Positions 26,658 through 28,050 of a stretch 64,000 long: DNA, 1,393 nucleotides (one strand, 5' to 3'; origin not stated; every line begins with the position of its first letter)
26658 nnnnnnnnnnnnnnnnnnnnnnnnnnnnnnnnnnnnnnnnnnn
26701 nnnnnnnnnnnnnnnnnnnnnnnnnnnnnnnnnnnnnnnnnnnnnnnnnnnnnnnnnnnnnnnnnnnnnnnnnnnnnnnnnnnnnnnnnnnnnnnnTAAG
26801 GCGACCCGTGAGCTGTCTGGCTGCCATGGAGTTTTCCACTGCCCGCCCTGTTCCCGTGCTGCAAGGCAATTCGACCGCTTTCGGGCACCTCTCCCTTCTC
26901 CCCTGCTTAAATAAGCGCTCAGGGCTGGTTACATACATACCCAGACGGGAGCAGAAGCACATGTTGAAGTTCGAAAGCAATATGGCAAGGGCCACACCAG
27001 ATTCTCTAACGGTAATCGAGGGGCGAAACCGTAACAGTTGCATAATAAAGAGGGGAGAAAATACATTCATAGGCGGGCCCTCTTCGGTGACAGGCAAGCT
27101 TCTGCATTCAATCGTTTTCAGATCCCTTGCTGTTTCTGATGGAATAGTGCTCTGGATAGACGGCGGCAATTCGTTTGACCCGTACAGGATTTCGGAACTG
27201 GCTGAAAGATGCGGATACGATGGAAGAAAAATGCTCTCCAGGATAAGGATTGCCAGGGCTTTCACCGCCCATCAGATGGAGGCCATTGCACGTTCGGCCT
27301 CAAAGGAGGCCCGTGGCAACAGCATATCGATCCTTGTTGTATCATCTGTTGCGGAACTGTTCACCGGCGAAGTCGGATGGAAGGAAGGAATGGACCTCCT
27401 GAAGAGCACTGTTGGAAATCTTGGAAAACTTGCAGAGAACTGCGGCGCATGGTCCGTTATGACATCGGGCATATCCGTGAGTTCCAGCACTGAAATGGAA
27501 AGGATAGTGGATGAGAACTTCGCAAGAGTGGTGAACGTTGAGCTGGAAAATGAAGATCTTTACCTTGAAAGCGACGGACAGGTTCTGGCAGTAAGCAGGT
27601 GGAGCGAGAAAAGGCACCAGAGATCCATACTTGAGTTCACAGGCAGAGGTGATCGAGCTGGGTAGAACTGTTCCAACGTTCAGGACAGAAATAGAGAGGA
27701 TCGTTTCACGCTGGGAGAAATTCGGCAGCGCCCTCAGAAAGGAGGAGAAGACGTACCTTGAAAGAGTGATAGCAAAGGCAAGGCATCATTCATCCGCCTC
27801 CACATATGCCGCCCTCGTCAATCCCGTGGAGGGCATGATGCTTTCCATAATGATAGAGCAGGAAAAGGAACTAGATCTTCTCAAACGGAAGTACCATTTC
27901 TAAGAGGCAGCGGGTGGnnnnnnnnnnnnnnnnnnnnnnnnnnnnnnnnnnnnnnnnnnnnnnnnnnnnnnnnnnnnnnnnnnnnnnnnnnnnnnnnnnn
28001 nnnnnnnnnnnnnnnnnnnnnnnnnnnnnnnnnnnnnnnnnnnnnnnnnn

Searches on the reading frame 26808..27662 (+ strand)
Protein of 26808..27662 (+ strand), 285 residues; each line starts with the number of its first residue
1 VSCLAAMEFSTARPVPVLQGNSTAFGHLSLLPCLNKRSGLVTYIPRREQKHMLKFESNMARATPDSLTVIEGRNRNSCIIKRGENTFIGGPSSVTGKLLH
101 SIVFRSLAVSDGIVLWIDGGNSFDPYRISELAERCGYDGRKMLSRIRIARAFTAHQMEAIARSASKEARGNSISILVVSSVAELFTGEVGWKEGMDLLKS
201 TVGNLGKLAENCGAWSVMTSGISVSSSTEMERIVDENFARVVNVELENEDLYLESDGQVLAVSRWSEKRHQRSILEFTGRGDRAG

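Call 18: search_protein_families(library=pfam, proteins=[window:26808-27662:+], max_evalue=1)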
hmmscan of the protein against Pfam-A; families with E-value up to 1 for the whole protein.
window:26808-27662:+ (285 aa): 2 families
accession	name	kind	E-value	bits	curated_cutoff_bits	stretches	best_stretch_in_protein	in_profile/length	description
PF08423.17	Rad51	-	1.6e-11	44.4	22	1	109-223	58-176/244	Rad51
PF22649.2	Cgl0159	-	0.025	14.3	27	1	124-189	89-152/251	Cgl0159-like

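Call 76: search_protein_families(library=ncbifam, proteins=[window:26961-27662:+], max_evalue=1)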
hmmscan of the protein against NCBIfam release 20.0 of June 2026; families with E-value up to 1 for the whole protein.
window:26961-27662:+ (234 aa): 7 families
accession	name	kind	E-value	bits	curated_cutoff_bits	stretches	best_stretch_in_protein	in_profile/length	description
TIGR02238.1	recomb_DMC1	equivalog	2.6e-12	46.5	447.7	1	54-167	124-242/314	meiotic recombinase Dmc1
NF003301.0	PRK04301.1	equivalog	2e-11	43.7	259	1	58-168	133-248/316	DNA repair and recombination protein RadA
TIGR02239.1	recomb_RAD51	equivalog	1e-09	37.9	478.05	1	59-169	129-243/316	DNA repair protein RAD51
TIGR02236.1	recomb_radA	equivalog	2.2e-08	33.8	361.15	1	61-139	131-211/311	DNA repair and recombination protein RadA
TIGR02237.1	recomb_radB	equivalog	0.00096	19.1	172.4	1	43-142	22-118/210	DNA repair and recombination protein RadB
NF012144.2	ramA_TF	equivalog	0.01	16.3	180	1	57-112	5-53/108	RamA family antibiotic efflux transcriptional regulator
NF003802.0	PRK05388.1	equivalog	0.14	10.7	351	1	95-158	39-104/400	bifunctional glutamate N-acetyltransferase/amino-acid acetyltransferase ArgJ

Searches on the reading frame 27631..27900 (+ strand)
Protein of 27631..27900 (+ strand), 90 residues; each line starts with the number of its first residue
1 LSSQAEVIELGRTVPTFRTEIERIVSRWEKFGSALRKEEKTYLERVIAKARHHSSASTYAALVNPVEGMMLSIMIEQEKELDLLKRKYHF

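Call 18: search_protein_families(library=pfam, proteins=[window:27631-27900:+], max_evalue=1)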
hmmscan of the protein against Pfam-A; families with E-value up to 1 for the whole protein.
window:27631-27900:+ (90 aa): 0 families

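Call 76: search_protein_families(library=ncbifam, proteins=[window:27658-27900:+], max_evalue=1)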
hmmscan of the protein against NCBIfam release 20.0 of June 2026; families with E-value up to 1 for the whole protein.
window:27658-27900:+ (81 aa): 1 family
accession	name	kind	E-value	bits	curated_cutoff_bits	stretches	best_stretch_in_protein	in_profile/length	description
TIGR03599.1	YloV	subfamily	0.023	13.2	396.1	1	35-74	97-136/530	DAK2 domain fusion protein YloV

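Call 78: predict_structure(protein=window:27658-27900:+)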
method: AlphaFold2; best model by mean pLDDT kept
length: 81 residues; sequences in the alignment: 1
mean_pLDDT: 75.6   pTM: 0.51
mean pLDDT of the five models: 75.6, 72.1, 69.7, 69.5, 66.2
residues with pLDDT >= 90: 4; 70-90: 56; 50-70: 18; < 50: 3
segments of 3 or more residues with pLDDT < 50: 1-3
pLDDT, mean of each block of 10 residues (from residue 1): 59 75 74 80 70 76 83 89 67
secondary structure, 60 per line:
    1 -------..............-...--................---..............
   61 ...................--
elements in order: H8-21 H28-43 H47-79
